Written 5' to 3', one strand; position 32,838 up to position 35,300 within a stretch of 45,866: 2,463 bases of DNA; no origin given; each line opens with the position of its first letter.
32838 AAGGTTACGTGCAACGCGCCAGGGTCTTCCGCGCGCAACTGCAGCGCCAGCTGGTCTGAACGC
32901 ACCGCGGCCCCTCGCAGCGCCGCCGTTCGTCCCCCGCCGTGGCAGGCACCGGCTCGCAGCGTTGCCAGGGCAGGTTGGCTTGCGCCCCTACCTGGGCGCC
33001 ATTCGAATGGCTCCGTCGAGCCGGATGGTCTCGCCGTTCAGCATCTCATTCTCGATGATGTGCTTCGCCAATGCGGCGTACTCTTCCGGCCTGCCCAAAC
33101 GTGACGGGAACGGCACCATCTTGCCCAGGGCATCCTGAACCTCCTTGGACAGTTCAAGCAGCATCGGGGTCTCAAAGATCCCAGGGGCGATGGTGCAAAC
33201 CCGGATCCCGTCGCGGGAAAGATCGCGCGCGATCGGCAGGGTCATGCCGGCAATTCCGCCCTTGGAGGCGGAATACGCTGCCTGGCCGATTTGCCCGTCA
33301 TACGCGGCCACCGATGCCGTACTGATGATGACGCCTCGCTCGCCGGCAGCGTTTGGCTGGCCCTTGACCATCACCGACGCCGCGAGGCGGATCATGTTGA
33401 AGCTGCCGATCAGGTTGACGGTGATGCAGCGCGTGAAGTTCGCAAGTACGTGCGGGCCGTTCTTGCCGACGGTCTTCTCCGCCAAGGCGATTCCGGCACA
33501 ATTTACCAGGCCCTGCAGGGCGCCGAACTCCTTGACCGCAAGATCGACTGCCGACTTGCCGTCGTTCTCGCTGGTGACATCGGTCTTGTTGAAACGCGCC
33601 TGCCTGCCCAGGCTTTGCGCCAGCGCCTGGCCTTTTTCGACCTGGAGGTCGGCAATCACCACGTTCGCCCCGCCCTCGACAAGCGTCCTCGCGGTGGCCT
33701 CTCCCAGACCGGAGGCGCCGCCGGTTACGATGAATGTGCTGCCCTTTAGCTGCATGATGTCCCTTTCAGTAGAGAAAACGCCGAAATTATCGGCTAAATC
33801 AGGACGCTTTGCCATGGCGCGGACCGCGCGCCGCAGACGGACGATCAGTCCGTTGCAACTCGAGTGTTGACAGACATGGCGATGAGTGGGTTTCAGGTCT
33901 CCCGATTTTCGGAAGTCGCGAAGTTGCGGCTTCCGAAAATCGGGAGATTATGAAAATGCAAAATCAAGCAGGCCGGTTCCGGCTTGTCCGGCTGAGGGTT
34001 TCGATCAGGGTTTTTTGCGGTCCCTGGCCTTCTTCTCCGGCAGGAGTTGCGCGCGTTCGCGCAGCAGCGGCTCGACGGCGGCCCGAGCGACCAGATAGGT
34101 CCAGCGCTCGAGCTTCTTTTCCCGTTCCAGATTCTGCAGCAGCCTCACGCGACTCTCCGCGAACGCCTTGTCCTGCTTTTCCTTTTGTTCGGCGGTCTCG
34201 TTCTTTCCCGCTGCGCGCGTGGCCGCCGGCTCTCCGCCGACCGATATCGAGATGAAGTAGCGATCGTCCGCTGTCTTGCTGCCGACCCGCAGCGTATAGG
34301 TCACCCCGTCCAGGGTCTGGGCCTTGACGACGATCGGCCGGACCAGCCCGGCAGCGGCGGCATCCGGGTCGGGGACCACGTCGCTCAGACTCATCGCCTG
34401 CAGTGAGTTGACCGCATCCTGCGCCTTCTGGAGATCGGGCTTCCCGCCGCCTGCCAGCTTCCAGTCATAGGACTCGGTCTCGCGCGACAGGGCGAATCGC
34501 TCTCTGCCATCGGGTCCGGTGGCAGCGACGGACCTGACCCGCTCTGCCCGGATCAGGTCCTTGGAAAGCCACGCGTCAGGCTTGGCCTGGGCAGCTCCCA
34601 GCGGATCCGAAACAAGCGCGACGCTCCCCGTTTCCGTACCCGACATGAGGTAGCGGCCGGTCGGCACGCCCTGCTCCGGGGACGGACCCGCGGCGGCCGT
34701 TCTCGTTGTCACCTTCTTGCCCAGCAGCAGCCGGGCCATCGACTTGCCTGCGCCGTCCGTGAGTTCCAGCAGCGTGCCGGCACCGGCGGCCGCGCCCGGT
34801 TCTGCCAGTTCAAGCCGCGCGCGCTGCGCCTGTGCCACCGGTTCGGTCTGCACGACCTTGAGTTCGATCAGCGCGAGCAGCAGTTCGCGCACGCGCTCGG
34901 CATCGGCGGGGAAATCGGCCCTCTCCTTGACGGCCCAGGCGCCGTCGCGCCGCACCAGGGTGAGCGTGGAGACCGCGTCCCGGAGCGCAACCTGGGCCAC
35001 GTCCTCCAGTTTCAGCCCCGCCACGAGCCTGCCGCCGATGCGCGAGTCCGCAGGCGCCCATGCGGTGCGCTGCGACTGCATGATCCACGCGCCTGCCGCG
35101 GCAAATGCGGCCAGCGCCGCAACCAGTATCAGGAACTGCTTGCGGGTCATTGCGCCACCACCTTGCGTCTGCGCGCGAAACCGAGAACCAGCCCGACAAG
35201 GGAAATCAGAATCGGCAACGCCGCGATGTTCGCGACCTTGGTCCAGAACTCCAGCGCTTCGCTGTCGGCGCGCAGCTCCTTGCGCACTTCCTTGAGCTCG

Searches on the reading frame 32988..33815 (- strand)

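Call 47: search_protein_families(library=pfam, proteins=[window:32988-33815:-])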
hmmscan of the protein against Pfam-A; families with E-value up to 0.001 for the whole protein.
window:32988-33815:- (275 aa): 3 families
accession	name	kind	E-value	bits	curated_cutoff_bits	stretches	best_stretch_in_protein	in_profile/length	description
PF00106.31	adh_short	-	2.1e-45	155.1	26.6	1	28-224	3-192/195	short chain dehydrogenase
PF13561.12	adh_short_C2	-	3.1e-39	135.4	27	1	34-268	3-233/236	Enoyl-(Acyl carrier protein) reductase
PF08659.16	KR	-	1.1e-08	35.6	22.6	1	27-185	2-153/180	KR domain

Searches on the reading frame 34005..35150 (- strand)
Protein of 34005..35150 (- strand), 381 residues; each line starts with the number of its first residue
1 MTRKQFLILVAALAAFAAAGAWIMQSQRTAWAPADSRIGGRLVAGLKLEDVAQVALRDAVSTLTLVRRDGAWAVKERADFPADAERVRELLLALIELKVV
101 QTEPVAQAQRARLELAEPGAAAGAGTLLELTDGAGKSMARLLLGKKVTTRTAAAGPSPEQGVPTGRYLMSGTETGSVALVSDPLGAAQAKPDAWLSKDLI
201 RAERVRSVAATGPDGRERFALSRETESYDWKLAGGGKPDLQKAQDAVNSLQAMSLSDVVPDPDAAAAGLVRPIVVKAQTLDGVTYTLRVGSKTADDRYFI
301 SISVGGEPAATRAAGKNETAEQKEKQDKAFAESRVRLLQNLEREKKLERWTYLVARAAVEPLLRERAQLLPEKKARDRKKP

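Call 47: search_protein_families(library=pfam, proteins=[window:34005-35150:-])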
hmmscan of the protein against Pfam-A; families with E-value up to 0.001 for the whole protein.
window:34005-35150:- (381 aa): 1 family
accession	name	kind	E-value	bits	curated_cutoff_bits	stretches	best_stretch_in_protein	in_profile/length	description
PF14238.11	DUF4340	-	4.5e-17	63.3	25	1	72-269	1-180/183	Domain of unknown function (DUF4340)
